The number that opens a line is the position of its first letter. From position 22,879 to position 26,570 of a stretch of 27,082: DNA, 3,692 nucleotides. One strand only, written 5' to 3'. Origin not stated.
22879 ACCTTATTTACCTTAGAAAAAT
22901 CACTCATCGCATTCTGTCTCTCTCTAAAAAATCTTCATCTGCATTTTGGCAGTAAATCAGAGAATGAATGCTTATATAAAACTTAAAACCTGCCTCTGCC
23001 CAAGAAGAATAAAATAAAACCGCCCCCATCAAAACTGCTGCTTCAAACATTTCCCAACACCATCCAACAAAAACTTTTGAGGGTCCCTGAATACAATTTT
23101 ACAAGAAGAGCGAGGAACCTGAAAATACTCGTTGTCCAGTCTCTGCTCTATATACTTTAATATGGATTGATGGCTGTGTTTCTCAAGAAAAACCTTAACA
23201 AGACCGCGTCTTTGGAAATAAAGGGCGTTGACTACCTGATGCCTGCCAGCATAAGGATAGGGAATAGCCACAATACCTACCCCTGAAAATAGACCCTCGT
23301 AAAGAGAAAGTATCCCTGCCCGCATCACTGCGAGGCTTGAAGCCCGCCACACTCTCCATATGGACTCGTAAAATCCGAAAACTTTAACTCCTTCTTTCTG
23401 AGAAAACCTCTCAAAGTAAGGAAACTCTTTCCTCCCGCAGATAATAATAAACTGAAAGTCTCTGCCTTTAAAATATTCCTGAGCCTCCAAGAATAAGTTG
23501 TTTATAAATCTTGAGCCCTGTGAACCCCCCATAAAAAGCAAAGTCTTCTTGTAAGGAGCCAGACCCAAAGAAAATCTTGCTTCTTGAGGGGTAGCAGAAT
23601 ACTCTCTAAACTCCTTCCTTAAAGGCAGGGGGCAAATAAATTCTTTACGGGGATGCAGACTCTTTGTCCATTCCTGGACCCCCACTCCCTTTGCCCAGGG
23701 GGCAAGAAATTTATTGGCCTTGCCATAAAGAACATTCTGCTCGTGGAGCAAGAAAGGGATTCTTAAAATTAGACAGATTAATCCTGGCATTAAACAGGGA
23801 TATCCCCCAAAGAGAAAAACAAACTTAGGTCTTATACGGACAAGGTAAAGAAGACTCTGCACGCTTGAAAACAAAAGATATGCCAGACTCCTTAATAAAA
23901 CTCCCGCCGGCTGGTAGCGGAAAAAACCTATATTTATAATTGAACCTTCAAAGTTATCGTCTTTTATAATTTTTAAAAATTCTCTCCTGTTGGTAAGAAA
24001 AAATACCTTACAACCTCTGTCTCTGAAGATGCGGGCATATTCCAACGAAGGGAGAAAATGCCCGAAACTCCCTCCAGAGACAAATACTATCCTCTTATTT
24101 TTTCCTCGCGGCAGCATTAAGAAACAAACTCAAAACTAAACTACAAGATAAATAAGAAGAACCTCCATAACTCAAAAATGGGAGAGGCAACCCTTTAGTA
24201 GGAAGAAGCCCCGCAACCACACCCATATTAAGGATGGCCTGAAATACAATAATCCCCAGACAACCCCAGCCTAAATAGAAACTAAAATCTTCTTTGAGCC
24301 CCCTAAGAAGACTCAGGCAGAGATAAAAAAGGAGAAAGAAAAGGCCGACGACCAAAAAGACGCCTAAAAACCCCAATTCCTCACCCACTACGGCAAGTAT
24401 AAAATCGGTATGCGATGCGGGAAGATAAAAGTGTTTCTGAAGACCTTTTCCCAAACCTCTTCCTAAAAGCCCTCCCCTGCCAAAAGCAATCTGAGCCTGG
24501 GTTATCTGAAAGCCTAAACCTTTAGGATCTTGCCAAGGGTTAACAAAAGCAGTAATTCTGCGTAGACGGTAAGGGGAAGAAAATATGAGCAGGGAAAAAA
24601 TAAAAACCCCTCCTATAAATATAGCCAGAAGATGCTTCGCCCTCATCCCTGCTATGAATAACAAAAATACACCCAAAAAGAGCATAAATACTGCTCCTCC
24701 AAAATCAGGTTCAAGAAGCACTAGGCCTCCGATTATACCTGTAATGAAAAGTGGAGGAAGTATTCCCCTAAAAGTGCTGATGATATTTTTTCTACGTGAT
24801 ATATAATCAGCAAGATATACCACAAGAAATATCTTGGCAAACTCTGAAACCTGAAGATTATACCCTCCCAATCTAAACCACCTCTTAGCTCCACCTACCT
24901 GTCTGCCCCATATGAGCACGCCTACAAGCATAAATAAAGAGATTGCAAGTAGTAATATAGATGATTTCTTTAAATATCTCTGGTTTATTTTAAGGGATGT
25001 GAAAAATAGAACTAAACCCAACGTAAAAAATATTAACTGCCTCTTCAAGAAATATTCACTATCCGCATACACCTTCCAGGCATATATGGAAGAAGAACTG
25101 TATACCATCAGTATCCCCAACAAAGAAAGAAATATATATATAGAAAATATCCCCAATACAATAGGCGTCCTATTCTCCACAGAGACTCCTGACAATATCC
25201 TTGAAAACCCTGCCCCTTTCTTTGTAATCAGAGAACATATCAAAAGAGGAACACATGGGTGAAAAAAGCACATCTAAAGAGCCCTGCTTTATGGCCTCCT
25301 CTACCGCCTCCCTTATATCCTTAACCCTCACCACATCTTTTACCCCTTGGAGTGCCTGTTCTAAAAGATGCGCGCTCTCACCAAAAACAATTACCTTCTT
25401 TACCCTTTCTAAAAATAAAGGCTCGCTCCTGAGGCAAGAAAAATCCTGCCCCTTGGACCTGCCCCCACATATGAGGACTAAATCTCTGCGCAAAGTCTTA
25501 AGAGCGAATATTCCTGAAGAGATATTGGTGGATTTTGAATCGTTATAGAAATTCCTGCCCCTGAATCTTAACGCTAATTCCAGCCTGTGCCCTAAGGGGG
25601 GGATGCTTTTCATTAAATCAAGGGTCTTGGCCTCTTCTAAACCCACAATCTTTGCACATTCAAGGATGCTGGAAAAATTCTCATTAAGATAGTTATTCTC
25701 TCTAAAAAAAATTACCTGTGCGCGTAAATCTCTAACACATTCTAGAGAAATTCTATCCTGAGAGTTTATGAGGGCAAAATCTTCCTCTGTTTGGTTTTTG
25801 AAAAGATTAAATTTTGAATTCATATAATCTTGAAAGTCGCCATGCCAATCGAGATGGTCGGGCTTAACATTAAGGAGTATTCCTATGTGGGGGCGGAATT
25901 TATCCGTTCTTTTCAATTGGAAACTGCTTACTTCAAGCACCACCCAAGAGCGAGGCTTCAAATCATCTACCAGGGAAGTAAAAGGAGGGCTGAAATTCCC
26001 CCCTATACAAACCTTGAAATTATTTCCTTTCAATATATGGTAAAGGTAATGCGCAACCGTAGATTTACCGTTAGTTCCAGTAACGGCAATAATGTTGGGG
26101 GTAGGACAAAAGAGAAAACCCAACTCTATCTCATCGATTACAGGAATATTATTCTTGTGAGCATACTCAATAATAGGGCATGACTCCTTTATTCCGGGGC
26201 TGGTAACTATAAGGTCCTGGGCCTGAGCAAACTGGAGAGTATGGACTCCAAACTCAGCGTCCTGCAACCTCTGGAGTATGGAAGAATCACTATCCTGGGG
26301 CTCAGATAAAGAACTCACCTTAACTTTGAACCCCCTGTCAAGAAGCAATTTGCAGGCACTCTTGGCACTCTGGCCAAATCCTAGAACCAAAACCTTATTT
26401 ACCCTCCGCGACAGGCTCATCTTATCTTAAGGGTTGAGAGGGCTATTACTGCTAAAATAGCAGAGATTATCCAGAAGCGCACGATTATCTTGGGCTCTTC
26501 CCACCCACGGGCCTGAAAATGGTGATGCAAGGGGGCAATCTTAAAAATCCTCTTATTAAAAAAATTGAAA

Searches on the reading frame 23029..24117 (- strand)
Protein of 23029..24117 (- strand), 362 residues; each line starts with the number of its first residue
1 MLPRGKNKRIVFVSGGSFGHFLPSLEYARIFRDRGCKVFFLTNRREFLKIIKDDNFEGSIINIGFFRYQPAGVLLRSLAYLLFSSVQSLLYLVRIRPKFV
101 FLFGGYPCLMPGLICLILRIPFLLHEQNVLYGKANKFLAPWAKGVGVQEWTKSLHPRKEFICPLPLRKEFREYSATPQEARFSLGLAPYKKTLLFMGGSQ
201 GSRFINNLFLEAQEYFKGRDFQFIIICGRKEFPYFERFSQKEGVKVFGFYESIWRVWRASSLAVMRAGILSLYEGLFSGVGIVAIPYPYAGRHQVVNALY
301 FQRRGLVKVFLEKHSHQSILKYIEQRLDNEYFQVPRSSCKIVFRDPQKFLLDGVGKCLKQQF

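Call 10: search_protein_families(library=pfam, proteins=[window:23029-24117:-], max_evalue=0.0001)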
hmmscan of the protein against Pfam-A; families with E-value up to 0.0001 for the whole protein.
window:23029-24117:- (362 aa): 2 families
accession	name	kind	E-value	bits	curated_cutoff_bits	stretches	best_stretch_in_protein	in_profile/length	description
PF04101.22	Glyco_tran_28_C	-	9.4e-21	75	22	1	192-339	1-153/166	Glycosyltransferase family 28 C-terminal domain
PF03033.26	Glyco_transf_28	-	3.6e-14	53.5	26.2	1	10-145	1-137/139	Glycosyltransferase family 28 N-terminal domain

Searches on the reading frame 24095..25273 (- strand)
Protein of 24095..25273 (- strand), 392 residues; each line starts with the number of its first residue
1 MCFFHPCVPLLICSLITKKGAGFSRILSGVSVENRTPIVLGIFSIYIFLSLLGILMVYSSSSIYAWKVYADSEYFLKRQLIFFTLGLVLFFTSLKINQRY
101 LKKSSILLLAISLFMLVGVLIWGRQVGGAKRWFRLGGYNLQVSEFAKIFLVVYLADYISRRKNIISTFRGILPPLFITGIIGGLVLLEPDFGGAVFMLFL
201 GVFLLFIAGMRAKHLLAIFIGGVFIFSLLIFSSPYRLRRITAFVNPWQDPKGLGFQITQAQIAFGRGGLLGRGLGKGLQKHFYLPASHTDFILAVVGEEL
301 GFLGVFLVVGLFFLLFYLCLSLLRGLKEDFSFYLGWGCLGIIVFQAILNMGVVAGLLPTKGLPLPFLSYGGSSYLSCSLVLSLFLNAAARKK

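Call 10: search_protein_families(library=pfam, proteins=[window:24095-25273:-], max_evalue=0.0001)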
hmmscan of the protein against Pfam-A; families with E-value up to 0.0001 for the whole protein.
window:24095-25273:- (392 aa): 1 family
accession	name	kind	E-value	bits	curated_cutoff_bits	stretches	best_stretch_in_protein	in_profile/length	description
PF01098.24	FTSW_RODA_SPOVE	-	6.3e-100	335.1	26.4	1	44-391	6-354/356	Cell cycle protein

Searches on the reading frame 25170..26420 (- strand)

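Call 10: search_protein_families(library=pfam, proteins=[window:25170-26420:-], max_evalue=0.0001)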
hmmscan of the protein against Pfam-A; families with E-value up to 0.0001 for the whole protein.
window:25170-26420:- (416 aa): 3 families
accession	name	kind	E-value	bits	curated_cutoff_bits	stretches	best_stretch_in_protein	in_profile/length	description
PF08245.18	Mur_ligase_M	-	1.5e-25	90.7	24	1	113-244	1-150/200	Mur ligase middle domain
PF21799.2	MurD-like_N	-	4.6e-09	36.9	27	1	9-95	2-87/88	Mur ligase MurD-like, N-terminal domain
PF02875.26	Mur_ligase_C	-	4.5e-07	31.2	28.4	1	278-379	1-114/127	Mur ligase, glutamate ligase domain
